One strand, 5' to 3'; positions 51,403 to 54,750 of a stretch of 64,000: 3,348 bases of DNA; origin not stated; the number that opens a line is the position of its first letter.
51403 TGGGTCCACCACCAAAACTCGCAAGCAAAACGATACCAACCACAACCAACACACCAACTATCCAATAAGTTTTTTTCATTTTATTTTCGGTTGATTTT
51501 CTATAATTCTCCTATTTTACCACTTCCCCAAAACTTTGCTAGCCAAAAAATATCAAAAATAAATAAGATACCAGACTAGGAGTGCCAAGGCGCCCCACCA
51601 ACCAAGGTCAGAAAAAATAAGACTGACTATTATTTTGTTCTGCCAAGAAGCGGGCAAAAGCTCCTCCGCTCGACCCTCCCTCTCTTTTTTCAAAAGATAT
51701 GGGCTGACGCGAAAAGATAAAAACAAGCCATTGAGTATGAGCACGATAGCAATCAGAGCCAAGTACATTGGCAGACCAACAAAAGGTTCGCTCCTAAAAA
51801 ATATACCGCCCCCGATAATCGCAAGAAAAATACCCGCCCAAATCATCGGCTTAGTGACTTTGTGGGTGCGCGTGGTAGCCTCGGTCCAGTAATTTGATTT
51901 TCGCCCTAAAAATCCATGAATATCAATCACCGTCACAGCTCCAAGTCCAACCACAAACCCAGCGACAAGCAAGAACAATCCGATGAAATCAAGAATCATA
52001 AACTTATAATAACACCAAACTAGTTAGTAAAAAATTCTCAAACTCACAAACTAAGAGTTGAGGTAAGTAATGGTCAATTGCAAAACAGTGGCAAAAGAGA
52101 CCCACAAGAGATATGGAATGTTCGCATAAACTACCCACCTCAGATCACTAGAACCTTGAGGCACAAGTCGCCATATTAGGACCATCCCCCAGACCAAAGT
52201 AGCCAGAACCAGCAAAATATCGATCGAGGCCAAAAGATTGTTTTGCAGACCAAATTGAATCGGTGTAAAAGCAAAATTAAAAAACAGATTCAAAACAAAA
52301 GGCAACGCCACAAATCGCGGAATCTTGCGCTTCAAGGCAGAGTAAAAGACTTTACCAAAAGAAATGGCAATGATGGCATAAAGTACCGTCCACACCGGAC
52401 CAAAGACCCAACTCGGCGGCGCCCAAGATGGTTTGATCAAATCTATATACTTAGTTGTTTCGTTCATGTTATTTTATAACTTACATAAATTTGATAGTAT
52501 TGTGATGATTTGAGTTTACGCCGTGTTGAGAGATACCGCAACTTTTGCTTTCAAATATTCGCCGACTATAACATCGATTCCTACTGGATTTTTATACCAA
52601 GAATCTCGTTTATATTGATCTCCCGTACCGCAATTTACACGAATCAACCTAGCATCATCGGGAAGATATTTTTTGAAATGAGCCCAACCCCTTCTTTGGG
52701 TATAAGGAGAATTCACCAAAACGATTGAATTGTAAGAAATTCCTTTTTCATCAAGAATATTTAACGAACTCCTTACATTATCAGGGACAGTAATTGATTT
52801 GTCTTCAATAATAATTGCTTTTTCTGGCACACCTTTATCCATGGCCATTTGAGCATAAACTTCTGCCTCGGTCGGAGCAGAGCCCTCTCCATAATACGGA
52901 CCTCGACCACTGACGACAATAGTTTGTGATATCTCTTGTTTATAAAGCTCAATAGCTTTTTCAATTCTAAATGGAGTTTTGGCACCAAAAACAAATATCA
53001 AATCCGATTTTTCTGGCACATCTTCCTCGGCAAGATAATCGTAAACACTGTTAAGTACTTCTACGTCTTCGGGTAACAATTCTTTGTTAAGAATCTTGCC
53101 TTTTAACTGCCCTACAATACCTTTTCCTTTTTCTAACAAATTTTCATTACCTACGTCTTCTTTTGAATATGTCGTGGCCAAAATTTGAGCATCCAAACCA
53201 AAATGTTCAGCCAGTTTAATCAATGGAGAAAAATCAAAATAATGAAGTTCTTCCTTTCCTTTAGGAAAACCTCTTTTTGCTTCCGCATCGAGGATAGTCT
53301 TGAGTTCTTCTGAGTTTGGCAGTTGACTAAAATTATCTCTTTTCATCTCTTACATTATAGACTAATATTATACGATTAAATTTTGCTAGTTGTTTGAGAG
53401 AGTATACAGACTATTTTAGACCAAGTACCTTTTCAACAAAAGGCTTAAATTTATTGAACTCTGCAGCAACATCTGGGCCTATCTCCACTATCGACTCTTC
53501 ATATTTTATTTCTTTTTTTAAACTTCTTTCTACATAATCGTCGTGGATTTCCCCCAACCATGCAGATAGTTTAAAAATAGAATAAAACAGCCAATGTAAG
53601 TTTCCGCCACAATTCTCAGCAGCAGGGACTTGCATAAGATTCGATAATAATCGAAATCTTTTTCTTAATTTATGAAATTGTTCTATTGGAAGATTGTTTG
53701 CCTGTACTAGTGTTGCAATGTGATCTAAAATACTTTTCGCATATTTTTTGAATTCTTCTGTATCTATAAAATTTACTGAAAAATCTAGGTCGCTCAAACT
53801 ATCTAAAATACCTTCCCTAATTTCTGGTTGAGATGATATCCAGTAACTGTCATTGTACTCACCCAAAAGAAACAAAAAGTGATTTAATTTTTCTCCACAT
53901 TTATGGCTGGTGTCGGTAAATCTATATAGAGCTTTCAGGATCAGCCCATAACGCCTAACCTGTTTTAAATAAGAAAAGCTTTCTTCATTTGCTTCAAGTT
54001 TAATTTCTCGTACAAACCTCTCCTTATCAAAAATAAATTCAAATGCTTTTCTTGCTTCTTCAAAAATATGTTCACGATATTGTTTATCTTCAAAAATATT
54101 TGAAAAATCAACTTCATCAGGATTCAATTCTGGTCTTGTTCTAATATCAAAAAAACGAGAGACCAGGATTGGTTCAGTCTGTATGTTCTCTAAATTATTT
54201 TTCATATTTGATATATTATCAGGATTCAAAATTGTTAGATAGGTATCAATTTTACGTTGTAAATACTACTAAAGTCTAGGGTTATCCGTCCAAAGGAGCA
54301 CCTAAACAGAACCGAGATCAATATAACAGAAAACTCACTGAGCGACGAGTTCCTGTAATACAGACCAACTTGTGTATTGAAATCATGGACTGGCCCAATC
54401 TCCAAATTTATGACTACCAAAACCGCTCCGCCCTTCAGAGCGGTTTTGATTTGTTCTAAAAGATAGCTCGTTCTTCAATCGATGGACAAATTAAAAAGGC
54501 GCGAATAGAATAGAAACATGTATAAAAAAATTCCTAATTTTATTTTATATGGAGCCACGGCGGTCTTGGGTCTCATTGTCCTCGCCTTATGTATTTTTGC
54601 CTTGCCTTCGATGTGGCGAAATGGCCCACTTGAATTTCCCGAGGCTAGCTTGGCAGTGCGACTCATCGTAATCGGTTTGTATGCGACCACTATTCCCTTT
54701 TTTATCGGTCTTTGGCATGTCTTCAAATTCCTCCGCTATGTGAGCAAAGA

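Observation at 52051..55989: A 3.4-kb segment bracketed by a full tspO and a 51-codon tspO 5' remnant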

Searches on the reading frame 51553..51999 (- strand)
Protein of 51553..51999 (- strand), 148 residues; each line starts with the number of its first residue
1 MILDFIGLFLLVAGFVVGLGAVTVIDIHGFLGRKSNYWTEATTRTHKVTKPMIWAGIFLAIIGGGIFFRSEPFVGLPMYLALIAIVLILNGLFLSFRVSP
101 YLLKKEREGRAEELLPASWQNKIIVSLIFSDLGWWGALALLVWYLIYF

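Call 7: search_protein_families(library=pfam, proteins=[window:51553-51999:-], max_evalue=0.01)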
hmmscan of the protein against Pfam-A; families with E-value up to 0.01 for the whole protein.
window:51553-51999:- (148 aa): 0 families

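Call 37: search_protein_families(library=ncbifam, proteins=[window:51553-51999:-], max_evalue=0.01)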
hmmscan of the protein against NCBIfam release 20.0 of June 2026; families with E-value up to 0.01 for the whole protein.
window:51553-51999:- (148 aa): 0 families

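Call 40: find_related_loci(query=window:51556-51999:-, collection=metagenome_contigs, flank=8000)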
Query window:51556-51999:- (148 aa) in metagenome_contigs; peptide patterns used: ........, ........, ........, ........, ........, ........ (x = any residue, [..] = any of these).
419 stretches matched a pattern; 56 encode a relative of the query (tblastn E <= 1e-3); 56 distinct loci.
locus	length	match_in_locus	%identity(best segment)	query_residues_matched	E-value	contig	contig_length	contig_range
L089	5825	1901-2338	82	1-146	3e-80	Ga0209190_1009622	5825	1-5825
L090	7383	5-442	83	1-146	3e-80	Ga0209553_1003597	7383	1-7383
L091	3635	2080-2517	81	1-146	1e-79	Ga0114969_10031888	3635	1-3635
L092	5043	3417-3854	82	1-146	2e-79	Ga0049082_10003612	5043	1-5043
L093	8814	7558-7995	81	1-146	2e-79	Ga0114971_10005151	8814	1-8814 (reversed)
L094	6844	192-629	81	1-146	5e-79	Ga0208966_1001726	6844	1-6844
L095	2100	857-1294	80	1-146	2e-78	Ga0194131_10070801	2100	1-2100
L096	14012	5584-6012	80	3-145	4e-76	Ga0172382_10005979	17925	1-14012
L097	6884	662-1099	79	1-146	7e-75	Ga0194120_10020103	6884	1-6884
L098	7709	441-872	80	3-146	2e-74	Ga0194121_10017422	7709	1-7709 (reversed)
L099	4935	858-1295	77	1-146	9e-74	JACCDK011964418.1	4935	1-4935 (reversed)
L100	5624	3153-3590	76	1-146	6e-74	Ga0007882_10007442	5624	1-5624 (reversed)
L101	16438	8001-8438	77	1-146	9e-74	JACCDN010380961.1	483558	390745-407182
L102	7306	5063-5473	80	1-137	6e-72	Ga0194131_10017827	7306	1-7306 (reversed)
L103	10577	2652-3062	80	1-137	6e-72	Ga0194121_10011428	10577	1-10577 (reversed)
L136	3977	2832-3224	71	16-146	2e-60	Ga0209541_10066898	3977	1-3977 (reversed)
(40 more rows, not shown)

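Call 46: search_protein_families(library=pfam, proteins=[L136:335-526:+, L136:2041-2547:+, L136:2787-3233:+, L136:515-1459:-], max_evalue=0.01)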
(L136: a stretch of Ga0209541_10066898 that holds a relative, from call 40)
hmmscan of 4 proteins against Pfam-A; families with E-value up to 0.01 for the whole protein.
L136:335-526:+ (63 aa): 1 family
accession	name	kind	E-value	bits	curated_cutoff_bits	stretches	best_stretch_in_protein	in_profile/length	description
PF03073.20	TspO_MBR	-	1.2e-12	48.3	24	1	4-46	21-63/145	TspO/MBR family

L136:2041-2547:+ (168 aa): 1 family
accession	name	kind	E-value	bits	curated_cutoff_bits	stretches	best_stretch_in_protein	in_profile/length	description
PF03073.20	TspO_MBR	-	5.1e-50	169.4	24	1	17-165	2-144/145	TspO/MBR family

L136:2787-3233:+ (148 aa): 0 families

L136:515-1459:- (314 aa): 1 family
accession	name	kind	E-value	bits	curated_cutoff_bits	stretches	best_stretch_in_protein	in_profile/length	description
PF14394.12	DUF4423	-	0.00066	20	30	1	7-55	94-142/165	Domain of unknown function (DUF4423)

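Call 55: search_solved_structures(query=window:51556-51999:-, max_evalue=1)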
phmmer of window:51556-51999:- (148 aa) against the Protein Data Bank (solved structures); distinct sequences matched with E-value up to 1: 0.
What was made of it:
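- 51553..51999 (-): mem148: a 148-aa membrane protein of no known family and the usual downstream partner of tspO. This is the resident copy. No Pfam, NCBIfam or PDB match (calls 7, 37, 55).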

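Call 62: search_protein_families(library=padloc, proteins=[window:51553-51999:-], max_evalue=0.001)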
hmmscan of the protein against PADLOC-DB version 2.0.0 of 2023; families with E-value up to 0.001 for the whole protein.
window:51553-51999:- (148 aa): 0 families

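Call 63: search_protein_families(library=phrogs, proteins=[window:51553-51999:-], max_evalue=0.001)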
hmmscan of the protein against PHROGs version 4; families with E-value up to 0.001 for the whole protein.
window:51553-51999:- (148 aa): 0 families

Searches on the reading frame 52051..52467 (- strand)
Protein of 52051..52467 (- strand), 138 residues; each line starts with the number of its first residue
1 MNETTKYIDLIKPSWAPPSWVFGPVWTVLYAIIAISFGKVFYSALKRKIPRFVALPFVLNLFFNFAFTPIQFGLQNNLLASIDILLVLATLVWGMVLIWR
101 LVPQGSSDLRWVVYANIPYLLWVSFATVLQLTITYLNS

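Call 7: search_protein_families(library=pfam, proteins=[window:52051-52467:-], max_evalue=0.01)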
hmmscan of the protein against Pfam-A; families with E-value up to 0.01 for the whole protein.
window:52051-52467:- (138 aa): 1 family
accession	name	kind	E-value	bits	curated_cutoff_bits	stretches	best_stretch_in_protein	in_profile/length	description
PF03073.20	TspO_MBR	-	4.9e-28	98.2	24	1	5-135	22-144/145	TspO/MBR family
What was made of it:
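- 52051..52467 (-): Intact tspO (138 aa). Pfam TspO_MBR E 4.9e-28, covering model positions 22-144 of 145 (call 7).
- On TspO/MBR family (Pfam PF03073): ORF 52051..52467: 98.2 bits against a cut-off of 24, model positions 22-144 of 145 (call 7).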

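Call 11: find_encoding_contigs(protein=window:52054-52467:-, flank=10000, max_places=10)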
Protein window:52054-52467:- (138 aa): no gene with exactly this product is on record in the collection.
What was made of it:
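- Tried and rejected: Exact-sequence look-up of the window's TspO: not on record (call 11).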

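Call 12: find_related_loci(query=window:52054-52467:-, collection=genome_contigs, flank=10000)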
Query window:52054-52467:- (138 aa) in genome_contigs; peptide patterns used: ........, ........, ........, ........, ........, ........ (x = any residue, [..] = any of these).
599 stretches matched a pattern (row limit reached: there are more); 469 encode a relative of the query (tblastn E <= 1e-3); the best 80 are kept; 80 distinct loci.
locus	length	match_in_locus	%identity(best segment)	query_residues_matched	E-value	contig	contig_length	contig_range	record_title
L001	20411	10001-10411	76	1-137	5e-64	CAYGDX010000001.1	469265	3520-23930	MAG TPA_asm: uncultured Gammaproteobacteria bacterium isolate ERP113451_co1_232 genome assembly, contig: NODE_2_length_4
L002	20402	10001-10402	71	1-138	5e-61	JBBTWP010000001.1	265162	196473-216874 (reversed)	MAG: Patescibacteria group bacterium isolate H41-bin017_1 H41_bin017_1_000000000001, whole genome shotgun sequence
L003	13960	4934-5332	73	1-137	3e-60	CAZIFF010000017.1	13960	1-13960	MAG TPA_asm: uncultured Candidatus Saccharibacteria bacterium isolate SRP286056_co1_522 genome assembly, contig: NODE_54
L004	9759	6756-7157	73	1-138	1e-59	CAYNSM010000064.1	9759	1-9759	MAG TPA_asm: uncultured Planctomycetales bacterium isolate SRP278252_co1_54 genome assembly, contig: NODE_12808_length_9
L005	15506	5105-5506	73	1-138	9e-60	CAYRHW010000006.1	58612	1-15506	MAG TPA_asm: uncultured Candidatus Saccharibacteria bacterium isolate SRP178699_co1_611 genome assembly, contig: NODE_43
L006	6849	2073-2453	76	7-137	1e-59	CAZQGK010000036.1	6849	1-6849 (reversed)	MAG TPA_asm: uncultured Candidatus Saccharibacteria bacterium isolate ERP113451_co1_332 genome assembly, contig: NODE_14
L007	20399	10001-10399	72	1-137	5e-59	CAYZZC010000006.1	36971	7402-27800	MAG TPA_asm: uncultured Candidatus Saccharibacteria bacterium isolate ERP113451_co3_31 genome assembly, contig: NODE_761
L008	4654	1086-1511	67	1-137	1e-58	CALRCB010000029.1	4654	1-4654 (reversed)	MAG: Candidatus Staskawiczbacteria bacterium isolate Baikal-1350m-357 genome assembly, contig: Baikal-1350m-c60403, whol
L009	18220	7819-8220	70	1-138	6e-59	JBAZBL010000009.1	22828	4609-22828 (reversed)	MAG: Candidatus Paceibacterota bacterium isolate SO_2017_GW1_111 NODE_8921_length_22828_cov_1.537906_OW334_2017, whole g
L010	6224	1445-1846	71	1-138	5e-58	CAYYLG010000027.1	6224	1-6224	MAG TPA_asm: uncultured Candidatus Saccharibacteria bacterium isolate SRP135725_co1_52 genome assembly, contig: NODE_191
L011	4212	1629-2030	70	1-138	8e-58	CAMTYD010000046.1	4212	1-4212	MAG: uncultured Parcubacteria group bacterium isolate G02_MAG_00011 genome assembly, contig: G02_MAG_00011_000000000019,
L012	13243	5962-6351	73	1-137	1e-57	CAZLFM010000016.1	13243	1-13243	MAG TPA_asm: uncultured Candidatus Saccharibacteria bacterium isolate SRP342105_co1_470 genome assembly, contig: NODE_63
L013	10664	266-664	71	1-137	2e-57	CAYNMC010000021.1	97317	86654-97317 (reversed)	MAG TPA_asm: uncultured Pseudomonadales bacterium isolate SRP231805_co4_157 genome assembly, contig: k141_262812, whole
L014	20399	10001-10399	69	1-137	2e-57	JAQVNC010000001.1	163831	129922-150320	MAG: Patescibacteria group bacterium isolate STF1_148 NODE_91_length_163831_cov_6.211113_Sandtown_F1, whole genome shotg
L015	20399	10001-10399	69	1-137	2e-57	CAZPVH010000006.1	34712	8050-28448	MAG TPA_asm: uncultured Candidatus Saccharibacteria bacterium isolate SRP342105_co1_16 genome assembly, contig: NODE_158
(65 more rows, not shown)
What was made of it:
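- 52051..52467 (-): 62-76% aa identity to tspO of about 470 Patescibacteria-type MAG loci (call 12).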

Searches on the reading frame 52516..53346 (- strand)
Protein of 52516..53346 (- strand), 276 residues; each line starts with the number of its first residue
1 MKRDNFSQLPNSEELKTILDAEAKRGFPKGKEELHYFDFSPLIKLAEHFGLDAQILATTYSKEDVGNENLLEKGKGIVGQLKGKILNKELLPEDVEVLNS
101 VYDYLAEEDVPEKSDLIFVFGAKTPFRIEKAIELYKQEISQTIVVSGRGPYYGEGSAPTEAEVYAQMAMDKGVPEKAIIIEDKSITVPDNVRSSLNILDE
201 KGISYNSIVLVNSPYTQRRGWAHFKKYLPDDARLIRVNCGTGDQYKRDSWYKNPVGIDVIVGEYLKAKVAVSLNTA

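Call 7: search_protein_families(library=pfam, proteins=[window:52516-53346:-], max_evalue=0.01)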
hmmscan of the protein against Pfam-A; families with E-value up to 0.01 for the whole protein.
window:52516-53346:- (276 aa): 1 family
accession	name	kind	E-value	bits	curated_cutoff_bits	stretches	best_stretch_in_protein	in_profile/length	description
PF02698.23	DUF218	-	2.7e-20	73.1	27.6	1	115-234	1-105/133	DUF218 domain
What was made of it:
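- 52516..53346 (-): DUF218 (YdcF-like) protein. Present in the C- and D-type arrangements. GC 0.368. Pfam DUF218 E 2.7e-20 (call 7).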

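Call 37: search_protein_families(library=ncbifam, proteins=[window:52516-53346:-], max_evalue=0.01)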
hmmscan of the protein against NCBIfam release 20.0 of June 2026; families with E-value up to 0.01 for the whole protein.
window:52516-53346:- (276 aa): 0 families

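Call 62: search_protein_families(library=padloc, proteins=[window:52516-53346:-], max_evalue=0.001)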
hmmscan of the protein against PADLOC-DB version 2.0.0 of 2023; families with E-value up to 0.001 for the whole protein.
window:52516-53346:- (276 aa): 0 families

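Call 63: search_protein_families(library=phrogs, proteins=[window:52516-53346:-], max_evalue=0.001)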
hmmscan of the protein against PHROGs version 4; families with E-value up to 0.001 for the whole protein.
window:52516-53346:- (276 aa): 0 families

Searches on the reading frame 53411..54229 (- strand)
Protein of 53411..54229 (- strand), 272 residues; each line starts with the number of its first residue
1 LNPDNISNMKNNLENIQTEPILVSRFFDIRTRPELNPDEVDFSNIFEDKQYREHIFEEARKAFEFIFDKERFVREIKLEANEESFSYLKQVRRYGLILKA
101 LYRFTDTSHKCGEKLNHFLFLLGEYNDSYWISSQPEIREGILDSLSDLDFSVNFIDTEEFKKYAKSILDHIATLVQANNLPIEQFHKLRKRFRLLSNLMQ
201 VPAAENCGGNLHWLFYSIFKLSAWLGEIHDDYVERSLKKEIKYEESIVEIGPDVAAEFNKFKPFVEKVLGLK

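Call 7: search_protein_families(library=pfam, proteins=[window:53411-54229:-], max_evalue=0.01)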
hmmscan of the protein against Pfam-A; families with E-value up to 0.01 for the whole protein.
window:53411-54229:- (272 aa): 1 family
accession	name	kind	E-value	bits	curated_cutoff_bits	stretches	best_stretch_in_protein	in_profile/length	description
PF09372.15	PRANC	-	0.0066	17.2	25.8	0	63-149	7-91/97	PRANC domain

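Call 37: search_protein_families(library=ncbifam, proteins=[window:53411-54229:-], max_evalue=0.01)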
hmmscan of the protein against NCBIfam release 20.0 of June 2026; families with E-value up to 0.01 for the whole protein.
window:53411-54229:- (272 aa): 0 families

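Call 54: search_solved_structures(query=window:53414-54229:-, max_evalue=1)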
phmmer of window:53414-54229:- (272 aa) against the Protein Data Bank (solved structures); distinct sequences matched with E-value up to 1: 0.
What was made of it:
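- Tried and rejected: PDB sequence searches for the 272-aa protein and mem148: nothing (calls 54, 55).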

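Call 57: search_protein_representatives(protein=window:53414-54229:-)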
Query: 272 residues. Proteins with E-value up to 0.001 (for the whole library): 153; up to 1e-10: 70; up to 1e-30: 23. The best 150 are listed.
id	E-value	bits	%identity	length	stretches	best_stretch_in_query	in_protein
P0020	7.6e-76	271.8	47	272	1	13-271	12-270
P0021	5.1e-69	249.4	44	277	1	10-271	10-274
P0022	4.6e-68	246.3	47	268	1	17-271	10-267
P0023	6.5e-60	219.5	41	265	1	11-271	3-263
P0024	4.0e-57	210.4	42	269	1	14-271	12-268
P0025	2.8e-56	207.6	41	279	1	15-271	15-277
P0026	6.5e-56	206.4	42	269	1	15-271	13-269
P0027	8.5e-55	202.8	44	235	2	10-119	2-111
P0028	4.0e-48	180.9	39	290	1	18-271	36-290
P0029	4.3e-47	177.5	42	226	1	17-220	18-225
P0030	2.6e-45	171.7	35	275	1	10-271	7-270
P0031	2.5e-44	168.4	37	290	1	19-271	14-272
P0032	2.0e-42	162.2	36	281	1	9-271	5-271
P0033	2.1e-41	158.9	34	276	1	14-271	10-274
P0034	4.5e-40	154.5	34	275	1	13-271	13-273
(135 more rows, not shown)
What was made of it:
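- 53411..54229 (-): 272-aa protein, a distant CHAD-domain relative. Present only in the D-type arrangement. GC 0.316. 153 relatives among the representative proteins (call 57).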

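Call 59: search_protein_families(library=pfam, alignment_id=A2, max_evalue=0.001)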
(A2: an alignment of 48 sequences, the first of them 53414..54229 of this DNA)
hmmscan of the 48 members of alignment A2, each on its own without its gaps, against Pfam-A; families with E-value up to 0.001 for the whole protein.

A. member 1, window:53414-54229:- (272 aa): 0 families

B. families by the number of members that match (of 48 scanned): 5 families
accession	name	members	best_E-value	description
PF05235.19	CHAD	11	5.5e-09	CHAD domain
PF01636.29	APH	3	2.1e-12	Phosphotransferase enzyme family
PF21448.3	DNMK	1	4.7e-24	Deoxynucleotide monophosphate kinase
PF15610.12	PRTase_3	1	3.6e-09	PRTase ComF-like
PF01633.27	Choline_kinase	1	1.2e-05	Choline/ethanolamine kinase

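Call 62: search_protein_families(library=padloc, proteins=[window:53411-54229:-], max_evalue=0.001)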
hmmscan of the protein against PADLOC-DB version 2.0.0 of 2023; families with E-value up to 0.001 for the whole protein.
window:53411-54229:- (272 aa): 0 families

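Call 63: search_protein_families(library=phrogs, proteins=[window:53411-54229:-], max_evalue=0.001)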
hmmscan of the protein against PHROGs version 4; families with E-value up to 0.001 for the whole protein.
window:53411-54229:- (272 aa): 0 families

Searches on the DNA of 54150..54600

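Call 19: search_rna_families(source=window, start=54150, end=54600, threshold=evalue, max_evalue=10)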
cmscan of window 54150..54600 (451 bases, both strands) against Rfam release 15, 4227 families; matches with E-value up to 10: 3.
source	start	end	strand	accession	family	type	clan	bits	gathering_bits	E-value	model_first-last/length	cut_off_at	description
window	54361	54455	+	RF01772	rnk_pseudo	Cis-reg; leader;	-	18.3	55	1.2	1-108/108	no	Pseudomonas rnk leader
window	54404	54466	+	RF01938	mir-1251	Gene; miRNA;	-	12.8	81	8.8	1-66/66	no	mir-1251 microRNA precursor family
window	54418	54568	-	RF04223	MIR2619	Gene; miRNA;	-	10.5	113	8.7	1-202/202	no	MIR2619 microRNA precursor family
